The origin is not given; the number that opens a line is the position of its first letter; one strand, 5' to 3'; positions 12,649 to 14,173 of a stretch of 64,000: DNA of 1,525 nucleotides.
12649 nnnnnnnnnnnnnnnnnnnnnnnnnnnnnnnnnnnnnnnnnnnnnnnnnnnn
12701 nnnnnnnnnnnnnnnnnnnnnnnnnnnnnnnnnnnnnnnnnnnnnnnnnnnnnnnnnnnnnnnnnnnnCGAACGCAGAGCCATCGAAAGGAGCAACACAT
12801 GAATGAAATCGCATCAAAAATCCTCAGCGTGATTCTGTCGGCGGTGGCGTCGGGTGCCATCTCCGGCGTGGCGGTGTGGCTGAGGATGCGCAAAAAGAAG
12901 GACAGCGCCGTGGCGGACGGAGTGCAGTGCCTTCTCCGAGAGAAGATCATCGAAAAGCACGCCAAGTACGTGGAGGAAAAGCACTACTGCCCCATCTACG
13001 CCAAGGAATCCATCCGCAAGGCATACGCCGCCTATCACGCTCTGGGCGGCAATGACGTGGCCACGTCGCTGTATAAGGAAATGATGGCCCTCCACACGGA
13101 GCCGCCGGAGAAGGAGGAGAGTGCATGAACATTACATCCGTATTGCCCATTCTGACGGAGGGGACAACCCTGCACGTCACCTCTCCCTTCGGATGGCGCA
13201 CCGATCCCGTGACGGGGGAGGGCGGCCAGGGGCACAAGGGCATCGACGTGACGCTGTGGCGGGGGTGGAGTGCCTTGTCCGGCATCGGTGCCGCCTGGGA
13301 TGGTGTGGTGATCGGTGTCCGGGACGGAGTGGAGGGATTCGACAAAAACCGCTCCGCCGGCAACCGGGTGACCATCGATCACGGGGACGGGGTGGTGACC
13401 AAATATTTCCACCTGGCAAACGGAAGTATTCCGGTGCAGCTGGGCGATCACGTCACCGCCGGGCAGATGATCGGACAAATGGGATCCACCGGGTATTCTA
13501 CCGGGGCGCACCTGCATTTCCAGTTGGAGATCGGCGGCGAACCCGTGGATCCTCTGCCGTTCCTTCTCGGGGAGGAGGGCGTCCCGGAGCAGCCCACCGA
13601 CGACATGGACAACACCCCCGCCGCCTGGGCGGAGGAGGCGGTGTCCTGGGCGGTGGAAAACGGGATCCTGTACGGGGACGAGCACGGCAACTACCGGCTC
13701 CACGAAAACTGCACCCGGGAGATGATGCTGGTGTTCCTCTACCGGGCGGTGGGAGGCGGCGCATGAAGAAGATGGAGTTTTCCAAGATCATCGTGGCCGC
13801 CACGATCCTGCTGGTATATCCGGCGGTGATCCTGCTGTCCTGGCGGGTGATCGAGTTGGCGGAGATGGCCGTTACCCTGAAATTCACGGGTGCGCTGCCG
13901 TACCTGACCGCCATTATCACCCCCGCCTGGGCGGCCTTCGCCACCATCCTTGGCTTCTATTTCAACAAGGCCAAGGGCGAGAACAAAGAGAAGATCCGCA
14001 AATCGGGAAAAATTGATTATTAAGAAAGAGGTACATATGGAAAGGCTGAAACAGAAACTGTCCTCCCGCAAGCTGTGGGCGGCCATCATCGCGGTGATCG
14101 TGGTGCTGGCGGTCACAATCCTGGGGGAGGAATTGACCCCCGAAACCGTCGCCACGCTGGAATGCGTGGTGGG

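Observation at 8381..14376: Orphan repressor-fibre-lysis module: a phage-derived block with no virion, replication or integration genes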

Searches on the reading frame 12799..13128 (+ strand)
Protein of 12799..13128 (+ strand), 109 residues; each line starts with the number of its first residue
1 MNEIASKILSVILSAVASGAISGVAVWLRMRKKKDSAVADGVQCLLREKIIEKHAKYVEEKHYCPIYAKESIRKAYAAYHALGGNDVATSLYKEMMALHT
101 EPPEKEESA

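Call 3: search_protein_families(library=pfam, proteins=[window:12799-13128:+], max_evalue=0.1)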
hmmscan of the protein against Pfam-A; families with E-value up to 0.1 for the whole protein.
window:12799-13128:+ (109 aa): 0 families

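Call 4: search_protein_families(library=phrogs, proteins=[window:12799-13128:+], max_evalue=0.1)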
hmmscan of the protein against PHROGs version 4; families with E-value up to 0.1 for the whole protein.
window:12799-13128:+ (109 aa): 4 families
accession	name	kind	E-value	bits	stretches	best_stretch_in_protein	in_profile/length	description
phrog_4105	-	unknown function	2.8e-22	79.9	1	10-103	8-101/103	-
phrog_4257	-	unknown function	0.00048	21.4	1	28-101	62-134/138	-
phrog_29246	-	unknown function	0.067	14.6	1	10-55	17-61/83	-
phrog_3751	-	moron, auxiliary metabolic gene and host takeover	0.088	14.3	0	5-73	2-69/92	membrane protein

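Call 18: find_related_loci(query=window:12799-13128:+, collection=viral_contigs, flank=10000)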
Query window:12799-13128:+ (109 aa) in viral_contigs; peptide patterns used: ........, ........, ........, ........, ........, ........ (x = any residue, [..] = any of these).
52 stretches matched a pattern, but none encodes a relative of the query by tblastn (E <= 1e-3).

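Call 32: find_homologous_proteins(query=window:12799-13128:+)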
Query window:12799-13128:+ (109 aa): 338 proteins with E <= 0.001 among 341 candidates; the best 120 are listed.
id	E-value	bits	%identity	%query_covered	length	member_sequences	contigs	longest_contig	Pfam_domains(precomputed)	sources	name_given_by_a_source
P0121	4.6e-62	224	97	100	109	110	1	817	-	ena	-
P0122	2.4e-57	209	91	98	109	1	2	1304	-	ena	-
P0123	2.5e-57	209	91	100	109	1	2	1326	-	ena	-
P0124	2.8e-57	209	91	99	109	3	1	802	-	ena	-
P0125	2.9e-57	209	90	97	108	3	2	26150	-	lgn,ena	-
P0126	1.0e-56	207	90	98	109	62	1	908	-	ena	-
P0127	2.5e-56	206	91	96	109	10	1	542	-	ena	-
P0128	3.0e-56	206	87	99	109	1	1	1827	-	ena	-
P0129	4.3e-56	205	87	99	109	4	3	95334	-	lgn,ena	-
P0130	7.3e-56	204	87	99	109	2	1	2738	-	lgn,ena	-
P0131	1.0e-55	204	87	99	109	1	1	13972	-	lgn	-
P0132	1.4e-55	203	86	99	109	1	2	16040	-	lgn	-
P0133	1.8e-55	203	89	95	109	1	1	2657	-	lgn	-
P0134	2.4e-55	203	88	100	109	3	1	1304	-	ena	-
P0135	3.5e-55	202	88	96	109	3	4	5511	-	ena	-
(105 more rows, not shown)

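Call 33: find_encoding_contigs(protein=P0129, flank=10000, max_places=4)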
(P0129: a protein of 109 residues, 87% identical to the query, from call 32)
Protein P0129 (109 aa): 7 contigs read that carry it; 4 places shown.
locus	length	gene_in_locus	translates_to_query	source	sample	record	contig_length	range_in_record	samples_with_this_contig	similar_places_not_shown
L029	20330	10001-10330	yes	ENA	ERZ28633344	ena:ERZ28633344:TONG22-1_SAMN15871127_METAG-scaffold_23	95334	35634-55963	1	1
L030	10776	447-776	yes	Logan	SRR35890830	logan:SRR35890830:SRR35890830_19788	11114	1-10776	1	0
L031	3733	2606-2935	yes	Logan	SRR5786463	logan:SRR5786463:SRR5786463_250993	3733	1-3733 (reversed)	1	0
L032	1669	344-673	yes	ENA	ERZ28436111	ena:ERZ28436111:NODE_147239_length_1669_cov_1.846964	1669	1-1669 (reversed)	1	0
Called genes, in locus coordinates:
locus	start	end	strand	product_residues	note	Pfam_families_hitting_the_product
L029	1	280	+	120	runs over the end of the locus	-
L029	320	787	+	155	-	-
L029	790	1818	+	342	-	-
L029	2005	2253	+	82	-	-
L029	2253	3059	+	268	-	-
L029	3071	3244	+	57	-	-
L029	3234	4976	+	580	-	PF00149:Metallophos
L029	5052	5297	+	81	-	-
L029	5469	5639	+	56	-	-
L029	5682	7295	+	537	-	-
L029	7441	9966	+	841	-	PF12708:Pect-lyase_RHGA_epim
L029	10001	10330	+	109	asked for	-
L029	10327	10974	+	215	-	PF01551:Peptidase_M23, PF00395:SLH (weak)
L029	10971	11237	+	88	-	-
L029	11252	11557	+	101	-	-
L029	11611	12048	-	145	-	PF00692:dUTPase, PF22769:DCD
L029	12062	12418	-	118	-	-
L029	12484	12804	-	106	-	-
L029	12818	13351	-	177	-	PF13353:Fer4_12, PF04055:Radical_SAM (weak)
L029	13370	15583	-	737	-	PF03477:ATP-cone, PF13597:NRDD, PF01228:Gly_radical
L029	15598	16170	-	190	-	PF21448:DNMK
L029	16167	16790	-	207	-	-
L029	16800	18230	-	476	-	PF10996:Beta-Casp, PF07521:RMMBL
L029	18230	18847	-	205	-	PF00574:CLP_protease, PF25145:NfeD1b_N (faint)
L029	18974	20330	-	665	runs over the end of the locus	PF07733:DNA_pol3_alpha (faint), PF17657:DNA_pol3_finger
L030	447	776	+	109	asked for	-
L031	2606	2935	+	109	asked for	-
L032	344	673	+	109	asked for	-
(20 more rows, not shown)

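Call 34: find_encoding_contigs(protein=P0125, flank=10000, max_places=4)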
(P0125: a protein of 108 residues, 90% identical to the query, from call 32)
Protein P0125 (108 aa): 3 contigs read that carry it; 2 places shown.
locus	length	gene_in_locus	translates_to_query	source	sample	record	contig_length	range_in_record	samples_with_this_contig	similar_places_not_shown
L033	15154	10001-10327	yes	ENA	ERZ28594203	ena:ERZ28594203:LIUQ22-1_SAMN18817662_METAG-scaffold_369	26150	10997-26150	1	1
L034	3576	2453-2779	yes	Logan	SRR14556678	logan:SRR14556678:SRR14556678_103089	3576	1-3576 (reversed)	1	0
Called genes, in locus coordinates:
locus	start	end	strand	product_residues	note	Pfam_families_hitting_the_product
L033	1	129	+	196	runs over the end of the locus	-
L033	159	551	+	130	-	-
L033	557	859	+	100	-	-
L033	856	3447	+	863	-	-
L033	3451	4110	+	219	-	-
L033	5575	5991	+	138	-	-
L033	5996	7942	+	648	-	PF05895:DUF859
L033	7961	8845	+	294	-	-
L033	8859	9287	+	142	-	-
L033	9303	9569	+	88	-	-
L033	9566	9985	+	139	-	-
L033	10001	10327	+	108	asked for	-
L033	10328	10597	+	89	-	-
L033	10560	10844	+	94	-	-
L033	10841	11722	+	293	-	PF01183:Glyco_hydro_25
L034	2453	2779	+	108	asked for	-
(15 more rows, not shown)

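Call 88: search_dna_similar(query=window:12799-13128:+, collection=phages, mode=protein, max_rows=15)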
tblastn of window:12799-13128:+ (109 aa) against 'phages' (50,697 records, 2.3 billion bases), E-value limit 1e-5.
Records with a match: 7; places in all: 7; records where one place covers at least 80% of the query: 0.
Best place of each record, by identity: <60% 7.
By first word of the organism name: Bacteriophage 6; Bifidobacterium 1.
By host as written in the record: - 6; Bifidobacterium asteroides 1.
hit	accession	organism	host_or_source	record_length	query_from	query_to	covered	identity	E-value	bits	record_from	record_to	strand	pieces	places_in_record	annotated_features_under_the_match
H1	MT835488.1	Bacteriophage sp.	human fecal samples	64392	29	107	72%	58.0%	1e-21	94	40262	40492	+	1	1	record has no annotation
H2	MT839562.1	Bacteriophage sp.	human fecal samples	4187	28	108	74%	43.2%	5e-13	69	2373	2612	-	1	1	record has no annotation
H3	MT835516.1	Bacteriophage sp.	human fecal samples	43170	27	105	72%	40.0%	2e-8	56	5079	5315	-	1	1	record has no annotation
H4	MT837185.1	Bacteriophage sp.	human fecal samples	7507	27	99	67%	40.5%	3e-8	55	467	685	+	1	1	record has no annotation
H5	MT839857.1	Bacteriophage sp.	human fecal samples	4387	37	105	63%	40.6%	2e-10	61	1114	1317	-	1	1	record has no annotation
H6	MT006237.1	Bifidobacterium phage BigBern1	Bifidobacterium asteroides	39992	34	100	61%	41.8%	4e-9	57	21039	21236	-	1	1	hypothetical protein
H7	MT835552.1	Bacteriophage sp.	human fecal samples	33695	34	108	69%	33.3%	3e-6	50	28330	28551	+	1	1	record has no annotation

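Call 93: search_protein_families(library=phrogs, proteins=[L029:5682-7295:+, L029:3234-4976:+, L029:790-1818:+], max_evalue=0.00001)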
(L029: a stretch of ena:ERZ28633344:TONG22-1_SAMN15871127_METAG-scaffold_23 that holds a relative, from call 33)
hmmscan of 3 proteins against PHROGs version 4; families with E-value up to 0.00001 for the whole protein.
L029:5682-7295:+ (537 aa): 0 families

L029:3234-4976:+ (580 aa): 1 family
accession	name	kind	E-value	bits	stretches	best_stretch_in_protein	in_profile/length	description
phrog_7158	-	unknown function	1.6e-44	153.6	1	218-580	197-554/554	-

L029:790-1818:+ (342 aa): 0 families

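Call 94: search_protein_families(library=padloc, proteins=[window:12799-13128:+], max_evalue=0.01)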
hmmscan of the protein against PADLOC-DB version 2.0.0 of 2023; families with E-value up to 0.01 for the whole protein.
window:12799-13128:+ (109 aa): 0 families

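Call 95: search_protein_families(library=ncbifam, proteins=[window:12799-13128:+], max_evalue=0.01)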
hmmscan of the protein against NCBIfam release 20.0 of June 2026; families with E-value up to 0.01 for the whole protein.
window:12799-13128:+ (109 aa): 0 families

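Call 98: find_encoding_contigs(protein=window:12799-13128:+, flank=10000, max_places=10)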
Protein window:12799-13128:+ (109 aa): 23 contigs read that carry it; 10 places shown.
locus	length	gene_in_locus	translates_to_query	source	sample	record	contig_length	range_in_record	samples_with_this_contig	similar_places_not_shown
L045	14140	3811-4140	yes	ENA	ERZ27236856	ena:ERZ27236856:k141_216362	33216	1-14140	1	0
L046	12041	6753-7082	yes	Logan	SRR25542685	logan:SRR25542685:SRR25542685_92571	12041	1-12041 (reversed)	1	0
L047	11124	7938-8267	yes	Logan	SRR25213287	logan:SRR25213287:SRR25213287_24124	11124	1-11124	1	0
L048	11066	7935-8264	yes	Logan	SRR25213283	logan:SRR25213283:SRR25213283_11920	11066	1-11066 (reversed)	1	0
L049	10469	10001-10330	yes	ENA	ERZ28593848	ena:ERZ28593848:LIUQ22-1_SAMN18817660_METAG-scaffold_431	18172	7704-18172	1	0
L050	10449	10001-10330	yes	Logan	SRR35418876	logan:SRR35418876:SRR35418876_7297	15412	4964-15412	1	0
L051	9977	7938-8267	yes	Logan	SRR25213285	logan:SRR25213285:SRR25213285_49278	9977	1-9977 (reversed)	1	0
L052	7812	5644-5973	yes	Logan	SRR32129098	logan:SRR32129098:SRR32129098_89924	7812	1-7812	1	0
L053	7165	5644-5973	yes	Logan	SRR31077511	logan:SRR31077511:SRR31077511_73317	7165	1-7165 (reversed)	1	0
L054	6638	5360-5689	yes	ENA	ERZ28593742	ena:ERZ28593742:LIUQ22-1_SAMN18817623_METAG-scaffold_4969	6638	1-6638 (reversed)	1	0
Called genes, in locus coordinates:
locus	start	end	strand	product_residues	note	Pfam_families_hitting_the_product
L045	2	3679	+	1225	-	?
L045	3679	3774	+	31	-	-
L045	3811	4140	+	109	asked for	-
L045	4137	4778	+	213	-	PF01551:Peptidase_M23, PF00395:SLH (weak)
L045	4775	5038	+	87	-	-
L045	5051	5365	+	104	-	-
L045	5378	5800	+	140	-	-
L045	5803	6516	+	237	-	-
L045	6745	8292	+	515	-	-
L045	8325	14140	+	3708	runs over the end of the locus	PF18760:ART-PolyVal, PF18798:LPD3 (faint)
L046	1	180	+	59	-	?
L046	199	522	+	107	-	PF10844:DUF2577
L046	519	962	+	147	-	PF10934:Sheath_initiator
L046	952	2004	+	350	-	PF04865:Baseplate_J, PF26078:Baseplate_J_M, PF26079:Baseplate_J_C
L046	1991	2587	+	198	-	PF10076:Phage_Mu_Gp48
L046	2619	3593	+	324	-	PF12571:Phage_tail_fib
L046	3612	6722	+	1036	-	PF12708:Pect-lyase_RHGA_epim (weak)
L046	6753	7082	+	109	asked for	-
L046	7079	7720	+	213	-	PF01551:Peptidase_M23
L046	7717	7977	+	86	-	-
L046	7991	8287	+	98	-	-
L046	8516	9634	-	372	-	PF14659:Phage_int_SAM_3, PF22022:Phage_int_M (faint), PF00589:Phage_integrase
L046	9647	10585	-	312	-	PF09851:SHOCT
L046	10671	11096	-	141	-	PF14020:DUF4236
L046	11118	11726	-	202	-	PF01381:HTH_3, PF12844:HTH_19, PF13560:HTH_31, PF00717:Peptidase_S24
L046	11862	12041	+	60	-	?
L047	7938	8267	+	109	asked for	-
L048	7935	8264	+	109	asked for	-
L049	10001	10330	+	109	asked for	-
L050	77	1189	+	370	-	-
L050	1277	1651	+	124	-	-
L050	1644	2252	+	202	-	-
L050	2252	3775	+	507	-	-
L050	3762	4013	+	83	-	-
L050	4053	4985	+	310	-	-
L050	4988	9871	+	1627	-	PF08757:CotH, PF02368:Big_2, PF21461:HL_N-beta (faint), PF02368:Big_2, PF22359:Big-like (weak)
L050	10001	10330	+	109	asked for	-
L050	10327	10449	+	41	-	?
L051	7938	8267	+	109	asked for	-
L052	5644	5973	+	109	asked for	-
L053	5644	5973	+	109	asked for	-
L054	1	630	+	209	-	?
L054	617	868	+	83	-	-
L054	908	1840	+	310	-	-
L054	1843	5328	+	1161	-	-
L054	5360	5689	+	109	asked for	-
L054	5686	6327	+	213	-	PF01551:Peptidase_M23, PF00395:SLH (weak)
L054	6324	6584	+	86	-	-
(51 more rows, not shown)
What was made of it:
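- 12799..13128 (+): p109: a small protein with an N-terminal TM anchor (phrog_4105) that precedes the endolysin in phages. It is extremely conserved. The identical protein occurs in myovirus, podovirus-like and chromosomal contexts (call 98).
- L046 carries baseplate J, gp48, tail fibre, fibre, p109, M23, holin and p98, then integrase, SHOCT, DUF4236 and an S24 repressor (call 98).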

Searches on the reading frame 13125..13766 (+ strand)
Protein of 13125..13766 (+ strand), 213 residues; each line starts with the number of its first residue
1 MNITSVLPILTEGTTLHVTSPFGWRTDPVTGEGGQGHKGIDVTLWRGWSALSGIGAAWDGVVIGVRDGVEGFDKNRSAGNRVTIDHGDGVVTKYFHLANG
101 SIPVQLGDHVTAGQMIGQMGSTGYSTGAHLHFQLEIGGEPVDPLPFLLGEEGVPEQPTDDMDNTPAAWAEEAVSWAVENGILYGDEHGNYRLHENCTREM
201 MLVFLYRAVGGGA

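Call 3: search_protein_families(library=pfam, proteins=[window:13125-13766:+], max_evalue=0.1)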
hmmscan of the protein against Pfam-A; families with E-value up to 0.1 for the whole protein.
window:13125-13766:+ (213 aa): 2 families
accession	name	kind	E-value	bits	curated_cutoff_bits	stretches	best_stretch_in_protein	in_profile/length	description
PF01551.29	Peptidase_M23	-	4e-23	81.9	28.7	1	36-143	2-96/96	Peptidase family M23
PF00395.25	SLH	-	2e-06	28.1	20.8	1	159-199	3-41/44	S-layer homology domain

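Call 4: search_protein_families(library=phrogs, proteins=[window:13125-13766:+], max_evalue=0.1)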
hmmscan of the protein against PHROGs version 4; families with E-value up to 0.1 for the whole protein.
window:13125-13766:+ (213 aa): 30 families (the best 25 are shown)
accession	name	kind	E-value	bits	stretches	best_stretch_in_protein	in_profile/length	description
phrog_3578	-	lysis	2.8e-21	77.4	1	15-154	213-363/405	endolysin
phrog_6700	-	lysis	2.8e-21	75.3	1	16-152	2606-2730/2898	endolysin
phrog_7767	-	other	5.5e-20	72.9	1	16-151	4-123/194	metallo-endopeptidase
phrog_1067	-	head and packaging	1.1e-17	64.8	1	12-140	739-850/991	minor head protein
phrog_14988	-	other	2.6e-15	57.8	1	14-139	12-131/272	peptidase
phrog_37190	-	other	1.9e-14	54.7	1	15-145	120-236/244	peptidase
phrog_10030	-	tail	2e-14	52.9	1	52-147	1925-2018/2105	tail length tape measure protein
phrog_16615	-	other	1.3e-13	51.6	1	33-147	415-517/529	peptidase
phrog_9205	-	unknown function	2.3e-13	49.7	1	17-157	530-660/1144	-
phrog_28672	-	other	3.4e-12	46.7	1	18-135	276-374/397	metallo-endopeptidase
phrog_36429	-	unknown function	3.7e-12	45.8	1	35-148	128-234/1159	-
phrog_3084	-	lysis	9.9e-12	45.6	1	15-149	9-136/468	endolysin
phrog_28394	-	unknown function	1.7e-10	41.5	1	37-147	203-300/303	-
phrog_4070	-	tail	3.4e-10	39.7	1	34-152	622-732/989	tail length tape measure protein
phrog_8537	-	unknown function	5.5e-10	40.1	1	74-175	41-144/384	-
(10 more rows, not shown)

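Call 17: find_related_loci(query=window:13125-13766:+, collection=viral_contigs, flank=10000)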
Query window:13125-13766:+ (213 aa) in viral_contigs; peptide patterns used: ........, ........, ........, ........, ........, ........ (x = any residue, [..] = any of these).
18 stretches matched a pattern; 3 encode a relative of the query (tblastn E <= 1e-3); 3 distinct loci.
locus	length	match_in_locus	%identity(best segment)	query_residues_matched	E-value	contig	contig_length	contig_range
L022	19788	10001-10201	60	77-143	1e-21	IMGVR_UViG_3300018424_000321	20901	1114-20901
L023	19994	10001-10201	60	77-143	2e-21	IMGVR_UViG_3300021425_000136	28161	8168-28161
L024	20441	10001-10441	29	17-143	4e-9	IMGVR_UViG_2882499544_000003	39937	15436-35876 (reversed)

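Call 94: search_protein_families(library=padloc, proteins=[window:13125-13766:+], max_evalue=0.01)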
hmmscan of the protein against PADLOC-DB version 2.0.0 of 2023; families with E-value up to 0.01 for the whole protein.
window:13125-13766:+ (213 aa): 0 families

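Call 95: search_protein_families(library=ncbifam, proteins=[window:13125-13766:+], max_evalue=0.01)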
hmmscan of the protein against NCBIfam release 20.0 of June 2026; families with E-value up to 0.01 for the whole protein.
window:13125-13766:+ (213 aa): 14 families
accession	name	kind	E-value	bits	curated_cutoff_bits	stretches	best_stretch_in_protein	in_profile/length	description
NF052530.1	Heli_ShapePgp3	exception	8.7e-20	71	300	1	62-147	180-264/270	peptidoglycan metallopeptidase Pgp3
NF008652.0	PRK11649.1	equivalog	1.1e-16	60.5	341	1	17-146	293-409/439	murein DD-endopeptidase MepM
NF053825.1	PdgNdpepShyA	equivalog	4.1e-15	55.4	700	1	19-144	278-390/425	peptidoglycan DD-endopeptidase ShyA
NF052336.1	PdgHdaseHSB100310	equivalog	4.6e-15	55.8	500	1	15-141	40-148/316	peptidoglycan hydrolase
NF053824.1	PdgNdpepShyC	equivalog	2.5e-14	53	700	1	18-137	277-383/429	peptidoglycan DD-endopeptidase ShyC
NF040883.1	amid_act_ActS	equivalog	2.3e-12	46.7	375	1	35-150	134-236/242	amidase activator ActS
NF053738.1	S2SprSpoIIQBc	equivalog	1.3e-10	41.3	250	1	73-147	149-223/232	stage II sporulation protein SpoIIQ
NF052529.1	PG_M23_Pgp6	exception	1.3e-10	40.5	600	1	74-143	361-428/452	peptidoglycan metallopeptidase Pgp6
NF008123.1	PRK10871.1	equivalog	2.4e-10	40.3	311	1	35-147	263-362/365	murein hydrolase activator NlpD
NF041208.1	celldiv_DipM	equivalog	2.8e-09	36.7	740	1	32-147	314-417/419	cell division endopeptidase DipM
NF050804.1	CellDivDipMCaul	equivalog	1.3e-08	34.1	900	1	77-135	558-614/634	cell division endopeptidase DipM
NF008644.1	PRK11637.1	equivalog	3.9e-06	26.1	270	1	77-147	315-383/385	murein hydrolase activator EnvC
NF004799.0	PRK06148.1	subfamily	7.6e-05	20.8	1128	1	85-136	485-539/1015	hypothetical protein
NF047657.1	CellWlHdaseLepto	equivalog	0.0069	15.9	400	1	65-143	151-216/221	hypothetical protein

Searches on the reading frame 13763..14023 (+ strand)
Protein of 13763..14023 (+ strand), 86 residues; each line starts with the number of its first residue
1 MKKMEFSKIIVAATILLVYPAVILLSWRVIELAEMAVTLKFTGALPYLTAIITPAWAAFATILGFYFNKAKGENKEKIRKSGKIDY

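Call 3: search_protein_families(library=pfam, proteins=[window:13763-14023:+], max_evalue=0.1)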
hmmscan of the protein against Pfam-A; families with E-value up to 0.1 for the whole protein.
window:13763-14023:+ (86 aa): 0 families

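Call 4: search_protein_families(library=phrogs, proteins=[window:13763-14023:+], max_evalue=0.1)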
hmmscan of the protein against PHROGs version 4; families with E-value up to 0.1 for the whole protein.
window:13763-14023:+ (86 aa): 2 families
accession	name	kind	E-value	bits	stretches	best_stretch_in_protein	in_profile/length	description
phrog_17876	-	unknown function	5.5e-07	30.7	1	2-79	44-111/126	-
phrog_37691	-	unknown function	0.00028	22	1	2-81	43-110/127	-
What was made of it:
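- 13763..14023 (+): 86-aa membrane protein, a putative holin, with one strong and one weaker hydrophobic segment. PHROG matches are to families of unknown function only (call 4).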

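Call 94: search_protein_families(library=padloc, proteins=[window:13763-14023:+], max_evalue=0.01)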
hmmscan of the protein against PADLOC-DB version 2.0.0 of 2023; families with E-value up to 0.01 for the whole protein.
window:13763-14023:+ (86 aa): 0 families

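Call 95: search_protein_families(library=ncbifam, proteins=[window:13763-14023:+], max_evalue=0.01)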
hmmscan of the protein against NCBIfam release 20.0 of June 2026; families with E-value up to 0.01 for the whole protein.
window:13763-14023:+ (86 aa): 0 families
